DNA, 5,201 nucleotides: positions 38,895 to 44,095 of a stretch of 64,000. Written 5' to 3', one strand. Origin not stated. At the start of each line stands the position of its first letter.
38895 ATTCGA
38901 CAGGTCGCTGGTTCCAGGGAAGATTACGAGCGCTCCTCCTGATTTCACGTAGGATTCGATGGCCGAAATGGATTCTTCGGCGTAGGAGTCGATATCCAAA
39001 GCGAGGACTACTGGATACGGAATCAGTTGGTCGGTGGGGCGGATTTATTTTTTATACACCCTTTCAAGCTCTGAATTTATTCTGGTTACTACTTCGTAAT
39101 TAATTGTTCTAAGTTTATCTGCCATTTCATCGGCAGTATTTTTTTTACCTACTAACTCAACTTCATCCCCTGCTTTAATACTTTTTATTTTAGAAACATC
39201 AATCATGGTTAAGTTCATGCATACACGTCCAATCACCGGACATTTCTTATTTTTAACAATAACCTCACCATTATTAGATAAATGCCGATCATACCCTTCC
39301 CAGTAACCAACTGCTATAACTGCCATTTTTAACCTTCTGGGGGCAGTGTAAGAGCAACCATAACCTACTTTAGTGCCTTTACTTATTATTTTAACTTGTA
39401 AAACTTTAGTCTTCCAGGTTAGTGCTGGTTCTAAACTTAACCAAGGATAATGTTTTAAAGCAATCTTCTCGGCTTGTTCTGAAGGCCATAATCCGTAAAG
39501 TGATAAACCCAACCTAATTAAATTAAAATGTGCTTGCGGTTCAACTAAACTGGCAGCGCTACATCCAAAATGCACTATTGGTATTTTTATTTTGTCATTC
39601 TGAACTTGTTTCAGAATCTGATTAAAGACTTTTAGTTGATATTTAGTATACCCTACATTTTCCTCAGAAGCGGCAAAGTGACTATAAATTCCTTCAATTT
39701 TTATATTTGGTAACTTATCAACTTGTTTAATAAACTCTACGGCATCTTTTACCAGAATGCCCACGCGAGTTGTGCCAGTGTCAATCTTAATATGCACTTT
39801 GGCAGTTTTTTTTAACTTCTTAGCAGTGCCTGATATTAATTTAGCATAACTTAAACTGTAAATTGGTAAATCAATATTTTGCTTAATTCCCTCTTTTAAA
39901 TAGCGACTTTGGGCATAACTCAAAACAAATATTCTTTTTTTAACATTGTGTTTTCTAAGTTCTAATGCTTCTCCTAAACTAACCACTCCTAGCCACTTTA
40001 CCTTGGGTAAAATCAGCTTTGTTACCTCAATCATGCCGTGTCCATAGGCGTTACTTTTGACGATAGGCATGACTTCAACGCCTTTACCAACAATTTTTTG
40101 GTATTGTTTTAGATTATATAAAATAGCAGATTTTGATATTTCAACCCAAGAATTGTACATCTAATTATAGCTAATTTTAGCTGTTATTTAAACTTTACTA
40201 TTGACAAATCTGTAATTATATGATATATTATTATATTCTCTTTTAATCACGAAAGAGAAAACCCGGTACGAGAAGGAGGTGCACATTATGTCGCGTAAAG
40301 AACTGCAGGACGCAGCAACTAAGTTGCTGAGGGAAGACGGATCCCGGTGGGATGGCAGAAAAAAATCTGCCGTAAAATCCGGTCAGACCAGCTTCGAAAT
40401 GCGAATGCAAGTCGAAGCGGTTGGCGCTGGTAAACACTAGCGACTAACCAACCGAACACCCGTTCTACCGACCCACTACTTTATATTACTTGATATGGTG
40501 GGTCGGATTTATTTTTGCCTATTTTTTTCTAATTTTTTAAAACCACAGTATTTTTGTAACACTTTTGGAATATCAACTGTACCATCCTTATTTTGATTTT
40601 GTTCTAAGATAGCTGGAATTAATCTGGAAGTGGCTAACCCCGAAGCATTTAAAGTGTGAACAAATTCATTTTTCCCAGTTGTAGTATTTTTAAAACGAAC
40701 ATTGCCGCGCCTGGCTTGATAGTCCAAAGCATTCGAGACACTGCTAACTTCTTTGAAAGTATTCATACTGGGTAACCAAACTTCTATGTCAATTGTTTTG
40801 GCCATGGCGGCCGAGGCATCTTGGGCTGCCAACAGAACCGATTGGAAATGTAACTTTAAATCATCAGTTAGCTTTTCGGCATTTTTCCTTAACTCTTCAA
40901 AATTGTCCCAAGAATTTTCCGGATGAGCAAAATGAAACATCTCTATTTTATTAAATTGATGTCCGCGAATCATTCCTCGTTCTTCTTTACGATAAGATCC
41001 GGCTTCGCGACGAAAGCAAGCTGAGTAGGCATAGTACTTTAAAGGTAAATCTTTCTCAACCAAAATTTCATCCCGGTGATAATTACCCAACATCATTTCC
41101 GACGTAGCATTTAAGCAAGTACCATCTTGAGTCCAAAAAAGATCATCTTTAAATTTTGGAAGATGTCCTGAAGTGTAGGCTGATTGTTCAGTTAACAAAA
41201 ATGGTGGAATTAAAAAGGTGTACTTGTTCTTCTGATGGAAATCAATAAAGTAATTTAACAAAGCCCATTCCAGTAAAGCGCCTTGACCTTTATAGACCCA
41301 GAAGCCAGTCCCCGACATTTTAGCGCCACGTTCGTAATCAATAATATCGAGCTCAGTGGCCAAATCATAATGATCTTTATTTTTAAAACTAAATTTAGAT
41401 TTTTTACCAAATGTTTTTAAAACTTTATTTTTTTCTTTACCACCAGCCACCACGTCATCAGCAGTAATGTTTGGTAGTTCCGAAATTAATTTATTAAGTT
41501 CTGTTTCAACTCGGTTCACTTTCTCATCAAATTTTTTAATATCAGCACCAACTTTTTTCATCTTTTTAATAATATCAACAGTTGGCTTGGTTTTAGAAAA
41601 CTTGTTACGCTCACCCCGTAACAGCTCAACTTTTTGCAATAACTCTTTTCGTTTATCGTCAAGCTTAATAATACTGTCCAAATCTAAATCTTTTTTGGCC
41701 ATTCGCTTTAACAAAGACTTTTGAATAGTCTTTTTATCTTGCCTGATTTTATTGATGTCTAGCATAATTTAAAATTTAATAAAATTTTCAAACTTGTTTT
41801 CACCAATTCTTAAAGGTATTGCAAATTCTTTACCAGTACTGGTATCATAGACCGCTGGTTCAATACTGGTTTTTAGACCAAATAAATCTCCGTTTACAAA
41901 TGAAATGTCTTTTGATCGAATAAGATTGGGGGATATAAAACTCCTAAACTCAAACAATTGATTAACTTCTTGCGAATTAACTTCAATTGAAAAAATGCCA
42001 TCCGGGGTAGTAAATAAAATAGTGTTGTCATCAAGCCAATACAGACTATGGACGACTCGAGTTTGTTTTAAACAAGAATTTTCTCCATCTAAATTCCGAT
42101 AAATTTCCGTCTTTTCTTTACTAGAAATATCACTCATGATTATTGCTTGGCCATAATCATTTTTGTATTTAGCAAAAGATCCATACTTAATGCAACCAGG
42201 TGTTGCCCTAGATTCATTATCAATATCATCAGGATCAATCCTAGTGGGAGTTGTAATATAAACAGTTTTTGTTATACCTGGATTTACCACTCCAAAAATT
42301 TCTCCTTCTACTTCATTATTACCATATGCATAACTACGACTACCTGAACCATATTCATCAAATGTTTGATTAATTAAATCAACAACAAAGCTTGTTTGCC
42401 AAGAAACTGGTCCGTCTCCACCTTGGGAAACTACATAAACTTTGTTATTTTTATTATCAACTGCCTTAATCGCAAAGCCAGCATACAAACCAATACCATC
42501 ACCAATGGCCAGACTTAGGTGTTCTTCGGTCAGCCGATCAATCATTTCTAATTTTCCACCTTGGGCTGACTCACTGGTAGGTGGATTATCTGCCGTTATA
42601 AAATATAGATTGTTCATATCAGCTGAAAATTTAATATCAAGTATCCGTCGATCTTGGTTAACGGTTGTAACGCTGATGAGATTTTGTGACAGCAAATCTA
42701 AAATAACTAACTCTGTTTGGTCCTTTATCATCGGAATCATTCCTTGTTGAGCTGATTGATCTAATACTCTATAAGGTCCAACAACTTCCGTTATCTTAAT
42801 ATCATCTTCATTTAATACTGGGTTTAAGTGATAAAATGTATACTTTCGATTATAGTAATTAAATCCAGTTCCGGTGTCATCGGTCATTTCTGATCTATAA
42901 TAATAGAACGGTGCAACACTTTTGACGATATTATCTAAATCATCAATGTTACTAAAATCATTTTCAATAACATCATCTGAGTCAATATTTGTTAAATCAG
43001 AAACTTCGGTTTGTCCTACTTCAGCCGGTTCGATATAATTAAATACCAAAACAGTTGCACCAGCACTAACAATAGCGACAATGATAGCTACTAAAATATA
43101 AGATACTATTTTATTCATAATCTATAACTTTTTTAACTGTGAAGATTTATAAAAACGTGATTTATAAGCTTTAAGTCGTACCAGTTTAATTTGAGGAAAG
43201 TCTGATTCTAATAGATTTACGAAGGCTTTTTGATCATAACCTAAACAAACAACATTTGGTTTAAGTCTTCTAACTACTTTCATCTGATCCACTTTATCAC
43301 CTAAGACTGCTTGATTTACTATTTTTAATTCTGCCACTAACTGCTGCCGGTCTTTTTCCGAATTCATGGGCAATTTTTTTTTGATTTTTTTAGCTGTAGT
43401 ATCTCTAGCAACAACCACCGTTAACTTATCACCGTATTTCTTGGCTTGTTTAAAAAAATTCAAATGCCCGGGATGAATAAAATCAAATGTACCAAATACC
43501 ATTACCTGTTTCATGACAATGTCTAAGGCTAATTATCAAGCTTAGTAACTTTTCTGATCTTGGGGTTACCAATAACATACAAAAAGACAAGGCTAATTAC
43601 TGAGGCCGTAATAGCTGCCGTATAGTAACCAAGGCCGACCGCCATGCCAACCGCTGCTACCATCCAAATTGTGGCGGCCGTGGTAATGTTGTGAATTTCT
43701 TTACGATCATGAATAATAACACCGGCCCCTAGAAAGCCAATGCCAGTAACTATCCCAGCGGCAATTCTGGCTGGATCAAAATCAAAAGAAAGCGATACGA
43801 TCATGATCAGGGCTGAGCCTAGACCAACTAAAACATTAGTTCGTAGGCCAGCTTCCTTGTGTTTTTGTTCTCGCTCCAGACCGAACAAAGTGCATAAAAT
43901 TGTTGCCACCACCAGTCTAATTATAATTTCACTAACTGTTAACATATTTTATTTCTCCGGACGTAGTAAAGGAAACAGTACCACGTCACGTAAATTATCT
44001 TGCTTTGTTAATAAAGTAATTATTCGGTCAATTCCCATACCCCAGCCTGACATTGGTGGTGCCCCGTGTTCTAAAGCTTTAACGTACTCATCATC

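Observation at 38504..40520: alr is bracketed by two GC-rich cassettes in the same orientation that share terminal motifs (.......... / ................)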

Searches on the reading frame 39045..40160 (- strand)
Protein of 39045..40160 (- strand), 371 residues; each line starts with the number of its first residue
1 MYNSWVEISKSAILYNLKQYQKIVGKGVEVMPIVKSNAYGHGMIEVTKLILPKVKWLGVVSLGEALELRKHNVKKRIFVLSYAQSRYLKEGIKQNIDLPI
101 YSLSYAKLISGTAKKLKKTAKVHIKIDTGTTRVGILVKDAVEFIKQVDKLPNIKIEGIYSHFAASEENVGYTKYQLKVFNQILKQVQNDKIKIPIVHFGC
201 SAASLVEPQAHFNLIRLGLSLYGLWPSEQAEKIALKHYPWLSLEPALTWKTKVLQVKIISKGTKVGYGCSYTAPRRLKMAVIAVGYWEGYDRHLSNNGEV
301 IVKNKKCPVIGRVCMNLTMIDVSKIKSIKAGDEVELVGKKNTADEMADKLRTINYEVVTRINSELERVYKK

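Call 13: find_encoding_contigs(protein=window:39045-40160:-, flank=10000, max_places=10)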
Protein window:39045-40160:- (371 aa): no gene with exactly this product is on record in the collection.

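Call 15: find_related_loci(query=window:39048-40160:-, collection=genome_contigs, flank=10000)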
Query window:39048-40160:- (371 aa) in genome_contigs; peptide patterns used: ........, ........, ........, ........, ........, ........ (x = any residue, [..] = any of these).
203 stretches matched a pattern; 10 encode a relative of the query (tblastn E <= 1e-3); 10 distinct loci.
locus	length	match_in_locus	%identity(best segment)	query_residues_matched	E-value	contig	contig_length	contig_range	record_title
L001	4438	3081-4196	68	1-368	0e+0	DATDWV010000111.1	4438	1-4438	MAG TPA_asm: Patescibacteria group bacterium isolate SMAG_U8121 k141_297319, whole genome shotgun sequence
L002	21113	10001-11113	69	1-371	1e-175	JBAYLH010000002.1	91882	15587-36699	MAG: Candidatus Buchananbacteria bacterium isolate SO_2016_GW1_99 scaffold00555_OW334_2016, whole genome shotgun sequenc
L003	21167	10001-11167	66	1-371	1e-172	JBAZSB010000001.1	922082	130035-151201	MAG: Patescibacteria group bacterium isolate SO_2017_GW1_162 NODE_23_length_922082_cov_1.706351_OW334_2017, whole genome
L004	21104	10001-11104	66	1-369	4e-172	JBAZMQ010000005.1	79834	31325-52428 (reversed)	MAG: Patescibacteria group bacterium isolate SO_2017_LW4_47 scaffold_353_c1_LW137-91_2017, whole genome shotgun sequence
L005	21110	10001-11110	65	1-369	4e-165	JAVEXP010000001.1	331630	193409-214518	MAG: Patescibacteria group bacterium isolate BF4_175 NODE_29_length_331630_cov_8.884239_Biofilm4, whole genome shotgun s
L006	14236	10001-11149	59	1-368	8e-161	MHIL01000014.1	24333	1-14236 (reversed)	MAG: Candidatus Buchananbacteria bacterium RIFCSPHIGHO2_02_FULL_56_16 rifcsphigho2_02_scaffold_20331, whole genome shotg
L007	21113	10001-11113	62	1-371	9e-156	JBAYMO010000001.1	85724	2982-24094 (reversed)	MAG: Candidatus Buchananbacteria bacterium isolate SO_2016_LW1_41 scaffold00131_LW64-88_2016, whole genome shotgun seque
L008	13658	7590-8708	49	3-370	4e-115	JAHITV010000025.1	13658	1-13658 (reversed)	MAG: Patescibacteria group bacterium isolate MM_PC_MetaG.mb.225 MM_PC_MetaG.mb.225_k141_1212051, whole genome shotgun se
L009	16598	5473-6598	45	1-371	3e-72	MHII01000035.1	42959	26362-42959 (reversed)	MAG: Candidatus Buchananbacteria bacterium RIFCSPHIGHO2_02_FULL_39_17 rifcsphigho2_02_scaffold_961, whole genome shotgun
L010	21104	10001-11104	60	1-368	1e-151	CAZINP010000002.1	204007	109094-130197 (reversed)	MAG TPA_asm: uncultured Gammaproteobacteria bacterium isolate binchicken_co27_465 genome assembly, contig: NODE_65_lengt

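Call 33: find_related_loci(query=window:39048-40160:-, collection=metagenome_contigs, flank=6000)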
Query window:39048-40160:- (371 aa) in metagenome_contigs; peptide patterns used: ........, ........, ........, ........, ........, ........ (x = any residue, [..] = any of these).
514 stretches matched a pattern; 20 encode a relative of the query (tblastn E <= 1e-3); 19 distinct loci.
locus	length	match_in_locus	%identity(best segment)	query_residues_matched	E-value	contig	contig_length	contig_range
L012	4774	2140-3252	72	1-371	0e+0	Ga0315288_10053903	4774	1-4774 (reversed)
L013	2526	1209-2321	72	1-371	0e+0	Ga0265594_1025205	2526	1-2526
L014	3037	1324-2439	68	1-368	0e+0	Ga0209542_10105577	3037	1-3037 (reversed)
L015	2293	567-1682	67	1-368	0e+0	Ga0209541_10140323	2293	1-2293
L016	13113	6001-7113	69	1-371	8e-176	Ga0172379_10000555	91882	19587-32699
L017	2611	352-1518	66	1-371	0e+0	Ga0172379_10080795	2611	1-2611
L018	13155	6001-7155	65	1-371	4e-172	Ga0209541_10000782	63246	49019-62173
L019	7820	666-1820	65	1-371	4e-172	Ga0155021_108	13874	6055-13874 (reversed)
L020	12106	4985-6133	59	1-368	7e-161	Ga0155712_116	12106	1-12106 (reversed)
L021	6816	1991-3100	63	1-370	6e-160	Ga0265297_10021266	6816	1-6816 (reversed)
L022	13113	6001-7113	62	1-371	8e-156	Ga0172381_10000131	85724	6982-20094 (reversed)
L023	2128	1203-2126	66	1-308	9e-152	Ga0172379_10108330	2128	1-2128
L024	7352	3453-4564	62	1-371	4e-109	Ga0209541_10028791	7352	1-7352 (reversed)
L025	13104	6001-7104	66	1-369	3e-172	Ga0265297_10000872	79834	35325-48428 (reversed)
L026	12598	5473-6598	45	1-371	2e-72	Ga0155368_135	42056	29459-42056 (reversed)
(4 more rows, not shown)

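Call 87: search_protein_families(library=pfam, max_evalue=0.001, proteins=[window:39048-40160:-])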
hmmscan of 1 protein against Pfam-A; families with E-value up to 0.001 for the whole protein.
window:39048-40160:- (371 aa): 2 families
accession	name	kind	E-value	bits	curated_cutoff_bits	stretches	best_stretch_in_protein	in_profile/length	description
PF01168.26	Ala_racemase_N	-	8.4e-59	199.4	24.1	1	8-224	1-218/220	Alanine racemase, N-terminal domain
PF00842.27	Ala_racemase_C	-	1.1e-43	148.3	25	1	246-369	1-127/127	Alanine racemase, C-terminal domain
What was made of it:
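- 39045..40160 (-): alr (alanine racemase). Pfam Ala_racemase_N/C, E = 8e-59 (call 87)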

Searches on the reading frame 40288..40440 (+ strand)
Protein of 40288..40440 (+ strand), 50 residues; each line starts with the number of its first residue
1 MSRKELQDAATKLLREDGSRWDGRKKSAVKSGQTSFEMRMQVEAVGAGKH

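Call 14: find_encoding_contigs(protein=window:40288-40440:+, flank=5000, max_places=10)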
Protein window:40288-40440:+ (50 aa): no gene with exactly this product is on record in the collection.
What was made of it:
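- Tried and rejected: Exact look-ups of Alr and of the 50-aa ORF: not on record (calls 13, 14).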

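Call 24: search_protein_families(library=pfam, max_evalue=1, proteins=[window:40288-40437:+])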
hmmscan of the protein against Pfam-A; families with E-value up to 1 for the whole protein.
seq(50 aa): 0 families

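Call 29: find_homologous_proteins(query=window:40288-40437:+, max_evalue=10)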
Query seq(50 aa): 1 candidates shared short words with the query, none scored E <= 10.

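Call 81: find_related_loci(query=window:40288-40437:+, collection=viral_contigs, flank=3000)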
Query seq(50 aa) (50 aa) in viral_contigs; peptide patterns used: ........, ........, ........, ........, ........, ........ (x = any residue, [..] = any of these).
67 stretches matched a pattern, but none encodes a relative of the query by tblastn (E <= 1e-3).

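Call 83: search_protein_families(library=phrogs, max_evalue=0.01, proteins=[window:40288-40437:+])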
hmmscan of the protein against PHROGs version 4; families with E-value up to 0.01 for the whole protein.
seq(50 aa): 0 families

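Call 84: search_protein_families(library=ncbifam, max_evalue=0.01, proteins=[window:40288-40437:+])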
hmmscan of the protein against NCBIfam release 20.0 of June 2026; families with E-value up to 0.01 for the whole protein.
seq(50 aa): 0 families

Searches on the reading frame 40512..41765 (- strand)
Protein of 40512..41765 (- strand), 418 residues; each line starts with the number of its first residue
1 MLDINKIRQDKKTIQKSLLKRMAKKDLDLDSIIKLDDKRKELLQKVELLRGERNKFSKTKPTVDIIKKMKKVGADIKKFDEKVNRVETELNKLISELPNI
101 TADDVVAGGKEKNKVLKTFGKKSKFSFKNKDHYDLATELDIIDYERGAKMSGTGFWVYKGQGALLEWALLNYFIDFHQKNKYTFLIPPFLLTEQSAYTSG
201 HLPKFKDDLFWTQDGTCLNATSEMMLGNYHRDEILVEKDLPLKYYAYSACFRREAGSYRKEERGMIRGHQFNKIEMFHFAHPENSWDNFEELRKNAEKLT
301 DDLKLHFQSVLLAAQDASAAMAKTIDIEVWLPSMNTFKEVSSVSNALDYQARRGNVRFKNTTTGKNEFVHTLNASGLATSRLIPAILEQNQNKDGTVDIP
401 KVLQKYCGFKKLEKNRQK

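Call 24: search_protein_families(library=pfam, max_evalue=1, proteins=[window:40512-41765:-])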
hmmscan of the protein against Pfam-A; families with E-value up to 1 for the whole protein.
window:40512-41765:- (418 aa): 7 families
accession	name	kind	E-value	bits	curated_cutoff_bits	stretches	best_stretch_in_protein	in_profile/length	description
PF00587.30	tRNA-synt_2b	-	1.1e-36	127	29.3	1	214-390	9-179/179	tRNA synthetase class II core domain (G, H, P, S and T)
PF02403.27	Seryl_tRNA_N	-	5.2e-17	62.5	28.2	1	1-100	1-107/108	Seryl-tRNA synthetase N-terminal domain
PF22046.2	FabMG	-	0.01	15.1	27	1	52-117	107-170/431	Enoyl-acyl carrier protein reductase FabMG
PF05531.17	NPV_P10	-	0.027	15.4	29.8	1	74-101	11-38/75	Nucleopolyhedrovirus P10 protein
PF12614.13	RRF_GI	-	0.048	14.2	26.8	1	69-106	71-108/126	Ribosome recycling factor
PF16535.10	T3SSipB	-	0.094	13.5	31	0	60-98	60-98/155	Type III cell invasion protein SipB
PF17538.8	C_LFY_FLO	-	0.2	11.7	25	1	25-75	27-77/169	DNA Binding Domain (C-terminal) Leafy/Floricaula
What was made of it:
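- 40509..41765 (-): serS (seryl-tRNA synthetase). Pfam tRNA-synt_2b and Seryl_tRNA_N (call 24)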

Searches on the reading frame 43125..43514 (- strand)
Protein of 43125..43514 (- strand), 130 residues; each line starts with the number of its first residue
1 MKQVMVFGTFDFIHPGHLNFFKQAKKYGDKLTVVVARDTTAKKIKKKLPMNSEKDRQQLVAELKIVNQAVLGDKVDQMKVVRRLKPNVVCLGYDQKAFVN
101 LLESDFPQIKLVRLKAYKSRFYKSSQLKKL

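Call 85: search_protein_families(library=pfam, max_evalue=0.001, proteins=[window:43125-43514:-])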
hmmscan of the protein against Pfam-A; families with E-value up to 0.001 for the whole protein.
window:43125-43514:- (130 aa): 2 families
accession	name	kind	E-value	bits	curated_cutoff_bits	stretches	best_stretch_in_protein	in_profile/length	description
PF01467.32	CTP_transf_like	-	1e-16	61.8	21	1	6-97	2-92/133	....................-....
PF06574.18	FAD_syn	-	0.00049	20.4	27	1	2-63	7-75/158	FAD synthetase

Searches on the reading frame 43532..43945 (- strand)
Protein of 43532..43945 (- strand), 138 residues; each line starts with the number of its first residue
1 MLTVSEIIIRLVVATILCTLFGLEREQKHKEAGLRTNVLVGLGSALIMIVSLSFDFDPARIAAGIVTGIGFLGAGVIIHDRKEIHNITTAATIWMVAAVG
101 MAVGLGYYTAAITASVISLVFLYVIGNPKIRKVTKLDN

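Call 85: search_protein_families(library=pfam, max_evalue=0.001, proteins=[window:43532-43945:-])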
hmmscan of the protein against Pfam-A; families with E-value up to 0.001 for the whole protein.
window:43532-43945:- (138 aa): 1 family
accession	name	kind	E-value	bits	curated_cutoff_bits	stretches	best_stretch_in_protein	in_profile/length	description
PF02308.21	MgtC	-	7.9e-38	130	31.4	1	11-125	1-115/121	MgtC family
